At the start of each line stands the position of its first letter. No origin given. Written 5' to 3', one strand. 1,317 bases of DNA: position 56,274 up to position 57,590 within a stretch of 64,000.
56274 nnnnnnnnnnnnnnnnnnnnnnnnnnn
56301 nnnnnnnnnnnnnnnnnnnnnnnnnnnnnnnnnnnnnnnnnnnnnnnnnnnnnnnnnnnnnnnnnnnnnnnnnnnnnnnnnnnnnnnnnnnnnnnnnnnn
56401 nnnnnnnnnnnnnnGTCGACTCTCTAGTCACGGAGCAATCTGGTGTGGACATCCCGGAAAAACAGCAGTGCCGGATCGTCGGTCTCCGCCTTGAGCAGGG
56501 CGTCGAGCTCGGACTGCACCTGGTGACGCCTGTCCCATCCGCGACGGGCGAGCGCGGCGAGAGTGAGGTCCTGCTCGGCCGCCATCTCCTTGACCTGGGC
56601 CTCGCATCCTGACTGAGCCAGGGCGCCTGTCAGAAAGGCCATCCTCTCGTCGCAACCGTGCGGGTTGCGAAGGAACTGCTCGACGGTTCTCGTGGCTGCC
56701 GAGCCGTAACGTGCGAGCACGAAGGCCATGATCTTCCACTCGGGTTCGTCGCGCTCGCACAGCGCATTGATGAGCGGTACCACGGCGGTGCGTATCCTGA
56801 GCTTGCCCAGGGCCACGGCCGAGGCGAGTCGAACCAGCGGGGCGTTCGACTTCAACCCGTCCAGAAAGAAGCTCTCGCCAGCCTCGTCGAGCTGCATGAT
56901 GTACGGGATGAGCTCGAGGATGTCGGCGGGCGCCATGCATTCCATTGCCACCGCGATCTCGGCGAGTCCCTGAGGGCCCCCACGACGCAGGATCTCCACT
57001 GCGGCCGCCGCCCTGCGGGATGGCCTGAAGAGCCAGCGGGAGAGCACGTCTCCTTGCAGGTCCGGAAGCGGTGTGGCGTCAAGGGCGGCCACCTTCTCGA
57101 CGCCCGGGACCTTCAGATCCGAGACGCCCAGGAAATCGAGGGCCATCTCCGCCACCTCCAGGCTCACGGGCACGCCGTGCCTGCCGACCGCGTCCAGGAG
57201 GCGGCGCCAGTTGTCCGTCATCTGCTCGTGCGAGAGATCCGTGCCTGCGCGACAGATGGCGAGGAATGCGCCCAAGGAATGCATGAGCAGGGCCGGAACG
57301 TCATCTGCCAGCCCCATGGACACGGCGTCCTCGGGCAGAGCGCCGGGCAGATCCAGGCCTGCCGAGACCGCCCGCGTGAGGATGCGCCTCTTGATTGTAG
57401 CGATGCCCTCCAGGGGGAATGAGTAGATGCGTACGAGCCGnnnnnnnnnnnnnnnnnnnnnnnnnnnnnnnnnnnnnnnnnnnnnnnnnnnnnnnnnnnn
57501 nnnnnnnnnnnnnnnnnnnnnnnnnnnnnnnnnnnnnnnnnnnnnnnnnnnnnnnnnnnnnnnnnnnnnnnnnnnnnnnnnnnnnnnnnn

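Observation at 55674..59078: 884-aa CpXC zinc-ribbon / coiled-coil / HEAT-like protein co-operonic with a metallophosphoesterase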

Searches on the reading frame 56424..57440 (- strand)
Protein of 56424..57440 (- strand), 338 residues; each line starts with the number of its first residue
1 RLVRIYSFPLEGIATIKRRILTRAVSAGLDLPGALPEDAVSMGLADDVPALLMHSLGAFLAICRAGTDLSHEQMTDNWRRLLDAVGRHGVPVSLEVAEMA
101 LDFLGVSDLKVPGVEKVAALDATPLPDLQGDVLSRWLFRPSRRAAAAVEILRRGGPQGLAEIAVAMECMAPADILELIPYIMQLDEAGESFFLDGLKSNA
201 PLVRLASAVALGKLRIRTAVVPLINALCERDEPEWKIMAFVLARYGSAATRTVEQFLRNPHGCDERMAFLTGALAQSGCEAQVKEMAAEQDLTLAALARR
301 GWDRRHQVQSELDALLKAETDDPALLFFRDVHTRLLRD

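Call 47: search_protein_families(library=pfam, proteins=[window:56424-57440:-], max_evalue=10)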
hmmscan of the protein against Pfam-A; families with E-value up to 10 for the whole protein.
window:56424-57440:- (338 aa): 2 families
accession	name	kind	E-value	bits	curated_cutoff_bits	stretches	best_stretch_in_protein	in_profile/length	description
PF02985.28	HEAT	-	0.069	13.9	23.5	1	191-214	4-27/31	HEAT repeat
PF13646.12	HEAT_2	-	0.088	13.5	27.7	1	192-239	4-51/88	HEAT repeats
